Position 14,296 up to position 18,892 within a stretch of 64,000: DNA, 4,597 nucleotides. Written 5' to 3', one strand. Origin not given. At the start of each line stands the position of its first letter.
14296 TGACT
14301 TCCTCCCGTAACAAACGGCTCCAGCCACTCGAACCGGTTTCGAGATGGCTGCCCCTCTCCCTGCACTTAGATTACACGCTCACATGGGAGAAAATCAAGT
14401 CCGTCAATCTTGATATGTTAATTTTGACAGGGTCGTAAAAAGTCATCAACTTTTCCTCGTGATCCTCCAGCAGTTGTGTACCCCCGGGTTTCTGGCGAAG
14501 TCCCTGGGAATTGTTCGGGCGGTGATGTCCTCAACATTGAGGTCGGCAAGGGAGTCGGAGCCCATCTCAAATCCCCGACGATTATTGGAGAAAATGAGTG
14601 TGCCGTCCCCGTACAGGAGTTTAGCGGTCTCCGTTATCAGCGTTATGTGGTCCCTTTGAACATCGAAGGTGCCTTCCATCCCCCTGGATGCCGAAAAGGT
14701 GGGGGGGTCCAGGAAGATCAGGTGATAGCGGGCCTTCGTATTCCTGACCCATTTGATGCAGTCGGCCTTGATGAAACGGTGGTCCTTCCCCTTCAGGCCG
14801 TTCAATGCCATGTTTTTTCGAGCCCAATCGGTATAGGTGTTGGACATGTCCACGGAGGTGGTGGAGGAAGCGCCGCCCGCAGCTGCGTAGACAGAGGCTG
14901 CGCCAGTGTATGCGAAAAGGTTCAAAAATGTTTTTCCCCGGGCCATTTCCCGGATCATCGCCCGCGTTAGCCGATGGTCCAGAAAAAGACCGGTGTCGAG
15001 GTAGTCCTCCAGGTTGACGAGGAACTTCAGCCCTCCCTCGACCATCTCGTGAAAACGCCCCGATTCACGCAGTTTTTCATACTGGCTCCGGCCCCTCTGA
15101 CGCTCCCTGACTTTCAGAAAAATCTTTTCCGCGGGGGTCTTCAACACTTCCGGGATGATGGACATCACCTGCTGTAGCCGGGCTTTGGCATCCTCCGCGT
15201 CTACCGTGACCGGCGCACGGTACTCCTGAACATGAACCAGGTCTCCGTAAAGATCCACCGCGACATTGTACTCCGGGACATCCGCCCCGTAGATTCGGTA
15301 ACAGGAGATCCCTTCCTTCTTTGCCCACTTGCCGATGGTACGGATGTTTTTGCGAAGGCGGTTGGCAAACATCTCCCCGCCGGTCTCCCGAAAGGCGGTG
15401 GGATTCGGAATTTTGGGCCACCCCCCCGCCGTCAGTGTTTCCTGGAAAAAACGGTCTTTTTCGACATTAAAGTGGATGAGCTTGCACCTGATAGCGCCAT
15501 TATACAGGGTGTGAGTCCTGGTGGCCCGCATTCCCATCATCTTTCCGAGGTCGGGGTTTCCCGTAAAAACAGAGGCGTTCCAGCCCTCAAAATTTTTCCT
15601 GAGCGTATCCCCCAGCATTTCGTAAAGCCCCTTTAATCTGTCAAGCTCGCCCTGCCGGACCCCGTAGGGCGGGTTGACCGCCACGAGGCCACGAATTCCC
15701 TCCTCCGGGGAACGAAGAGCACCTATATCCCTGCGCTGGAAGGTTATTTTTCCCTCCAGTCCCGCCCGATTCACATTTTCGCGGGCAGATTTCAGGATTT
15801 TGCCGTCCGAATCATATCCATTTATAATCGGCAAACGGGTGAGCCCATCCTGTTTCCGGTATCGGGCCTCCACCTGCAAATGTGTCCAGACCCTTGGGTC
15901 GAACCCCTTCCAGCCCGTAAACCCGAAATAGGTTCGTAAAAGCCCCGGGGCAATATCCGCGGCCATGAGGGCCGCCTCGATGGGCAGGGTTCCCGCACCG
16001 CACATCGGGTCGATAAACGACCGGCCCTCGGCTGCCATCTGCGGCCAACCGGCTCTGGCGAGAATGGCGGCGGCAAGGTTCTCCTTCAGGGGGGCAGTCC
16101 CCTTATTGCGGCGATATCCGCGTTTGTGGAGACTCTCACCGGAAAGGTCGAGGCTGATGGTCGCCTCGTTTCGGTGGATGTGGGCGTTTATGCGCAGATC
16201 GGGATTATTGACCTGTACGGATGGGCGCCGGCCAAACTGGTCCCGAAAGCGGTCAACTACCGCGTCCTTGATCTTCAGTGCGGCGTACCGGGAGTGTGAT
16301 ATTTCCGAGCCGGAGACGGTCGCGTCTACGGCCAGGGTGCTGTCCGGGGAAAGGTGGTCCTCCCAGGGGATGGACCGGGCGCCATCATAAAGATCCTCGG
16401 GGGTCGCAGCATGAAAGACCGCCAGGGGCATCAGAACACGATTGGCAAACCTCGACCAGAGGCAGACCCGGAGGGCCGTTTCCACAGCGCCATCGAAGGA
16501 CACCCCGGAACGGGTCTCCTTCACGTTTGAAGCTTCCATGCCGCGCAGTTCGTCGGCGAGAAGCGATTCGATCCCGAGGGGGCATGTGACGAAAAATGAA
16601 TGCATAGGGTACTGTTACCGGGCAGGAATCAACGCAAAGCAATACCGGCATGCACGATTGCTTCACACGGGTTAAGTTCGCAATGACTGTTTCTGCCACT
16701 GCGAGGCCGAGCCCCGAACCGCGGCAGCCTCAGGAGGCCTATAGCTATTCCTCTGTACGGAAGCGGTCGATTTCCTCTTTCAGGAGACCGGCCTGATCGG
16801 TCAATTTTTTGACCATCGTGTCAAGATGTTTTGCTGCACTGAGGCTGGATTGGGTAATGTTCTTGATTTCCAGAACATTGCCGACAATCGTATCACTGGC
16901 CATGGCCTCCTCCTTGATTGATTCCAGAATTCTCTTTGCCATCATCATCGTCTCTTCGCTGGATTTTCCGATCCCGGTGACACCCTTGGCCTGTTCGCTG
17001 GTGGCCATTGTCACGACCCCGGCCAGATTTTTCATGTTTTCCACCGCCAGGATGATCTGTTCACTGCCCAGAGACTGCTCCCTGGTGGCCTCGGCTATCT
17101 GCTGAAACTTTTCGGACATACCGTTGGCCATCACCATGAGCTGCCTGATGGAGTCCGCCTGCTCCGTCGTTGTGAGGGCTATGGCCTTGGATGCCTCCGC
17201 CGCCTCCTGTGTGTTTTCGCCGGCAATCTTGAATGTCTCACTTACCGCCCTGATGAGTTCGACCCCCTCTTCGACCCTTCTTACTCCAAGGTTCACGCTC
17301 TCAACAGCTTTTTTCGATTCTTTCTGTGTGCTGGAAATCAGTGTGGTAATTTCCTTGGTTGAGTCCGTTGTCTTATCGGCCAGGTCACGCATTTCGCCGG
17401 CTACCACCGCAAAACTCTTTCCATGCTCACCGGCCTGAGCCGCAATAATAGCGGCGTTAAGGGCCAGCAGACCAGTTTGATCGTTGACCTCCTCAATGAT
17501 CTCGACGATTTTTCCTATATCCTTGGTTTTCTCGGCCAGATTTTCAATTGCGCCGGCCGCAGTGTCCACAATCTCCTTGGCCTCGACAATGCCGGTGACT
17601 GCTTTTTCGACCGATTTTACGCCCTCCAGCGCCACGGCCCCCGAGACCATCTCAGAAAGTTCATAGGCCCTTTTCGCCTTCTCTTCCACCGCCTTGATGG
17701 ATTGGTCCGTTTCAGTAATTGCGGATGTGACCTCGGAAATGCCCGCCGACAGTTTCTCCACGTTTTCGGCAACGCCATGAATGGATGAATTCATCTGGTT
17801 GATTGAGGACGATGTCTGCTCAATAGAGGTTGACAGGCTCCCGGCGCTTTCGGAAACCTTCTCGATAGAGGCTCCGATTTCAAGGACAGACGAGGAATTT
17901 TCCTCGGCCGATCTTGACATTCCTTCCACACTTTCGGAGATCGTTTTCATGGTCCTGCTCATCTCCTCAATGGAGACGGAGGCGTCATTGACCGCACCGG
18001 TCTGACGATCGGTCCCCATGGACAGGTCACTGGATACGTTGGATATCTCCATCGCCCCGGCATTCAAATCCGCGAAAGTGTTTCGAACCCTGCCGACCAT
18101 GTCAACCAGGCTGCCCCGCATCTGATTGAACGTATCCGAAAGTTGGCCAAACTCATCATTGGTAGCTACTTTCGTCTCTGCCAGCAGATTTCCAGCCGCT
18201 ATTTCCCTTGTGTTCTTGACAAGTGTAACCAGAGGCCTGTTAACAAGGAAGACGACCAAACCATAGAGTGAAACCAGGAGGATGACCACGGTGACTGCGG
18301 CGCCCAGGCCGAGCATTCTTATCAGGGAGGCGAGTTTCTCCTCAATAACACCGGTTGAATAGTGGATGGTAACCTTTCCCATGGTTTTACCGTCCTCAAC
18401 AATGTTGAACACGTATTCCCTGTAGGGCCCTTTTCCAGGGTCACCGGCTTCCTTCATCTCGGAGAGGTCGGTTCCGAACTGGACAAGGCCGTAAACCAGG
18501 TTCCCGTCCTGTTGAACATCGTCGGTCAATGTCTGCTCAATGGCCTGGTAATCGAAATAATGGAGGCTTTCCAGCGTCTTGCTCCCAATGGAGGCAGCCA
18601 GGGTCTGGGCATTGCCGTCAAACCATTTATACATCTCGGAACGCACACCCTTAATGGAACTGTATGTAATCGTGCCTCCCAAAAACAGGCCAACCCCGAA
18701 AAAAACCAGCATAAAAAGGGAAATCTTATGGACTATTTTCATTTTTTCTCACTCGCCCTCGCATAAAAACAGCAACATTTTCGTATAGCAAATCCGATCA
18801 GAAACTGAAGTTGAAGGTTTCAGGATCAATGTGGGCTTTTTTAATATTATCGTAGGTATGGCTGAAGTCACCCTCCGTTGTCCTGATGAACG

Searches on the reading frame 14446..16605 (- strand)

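Call 25: search_protein_families(library=ncbifam, proteins=[window:14446-16605:-], max_evalue=1e-20)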
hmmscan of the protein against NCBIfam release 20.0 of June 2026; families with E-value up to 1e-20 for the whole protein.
window:14446-16605:- (719 aa): 4 families
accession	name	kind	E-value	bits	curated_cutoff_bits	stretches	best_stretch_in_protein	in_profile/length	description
NF008748.0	PRK11783.1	equivalog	1.1e-292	972.6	466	1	1-718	3-703/704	bifunctional 23S rRNA (guanine(2069)-N(7))-methyltransferase RlmK/23S rRNA (guanine(2445)-N(2))-methyltransferase RlmL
NF040721.1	Trm14_Arch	equivalog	3.5e-43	148.1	280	1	3-337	2-322/370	tRNA (guanine(6)-N2)-methyltransferase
NF033380.1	Rlm_2499C5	equivalog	6.5e-26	91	650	1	521-670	185-332/391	23S rRNA (cytosine(2499)-C(5))-methyltransferase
NF011707.0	PRK15128.1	equivalog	5.2e-21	74.9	712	1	411-641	77-308/396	23S rRNA (cytosine(1962)-C(5))-methyltransferase RlmI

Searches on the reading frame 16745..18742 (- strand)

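Call 25: search_protein_families(library=ncbifam, proteins=[window:16745-18742:-], max_evalue=1e-20)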
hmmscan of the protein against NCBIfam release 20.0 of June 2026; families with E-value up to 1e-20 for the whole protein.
window:16745-18742:- (665 aa): 6 families
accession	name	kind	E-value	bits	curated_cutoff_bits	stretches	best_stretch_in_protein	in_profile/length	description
NF011622.0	PRK15048.1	equivalog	4.5e-36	125.1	900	0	145-328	195-373/553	methyl-accepting chemotaxis protein II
NF047851.1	MCPCitTducer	equivalog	1.3e-34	120.2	900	0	139-327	187-373/553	methyl-accepting chemotaxis citrate transducer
NF011615.0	PRK15041.1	equivalog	4.7e-32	111.4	947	0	147-328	200-375/554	methyl-accepting chemotaxis protein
NF058645.1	MCPCtpMPsAe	equivalog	1.7e-30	106.3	900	0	288-586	275-537/558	methyl-accepting chemotaxis protein CtpM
NF041847.1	transduc_aer2_vibrio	equivalog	4e-25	88.2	1200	0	284-560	495-735/804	aerotaxis transducer Aer2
NF007309.0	PRK09793.1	equivalog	5.4e-21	75.1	903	0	390-586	338-520/533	methyl-accepting chemotaxis protein IV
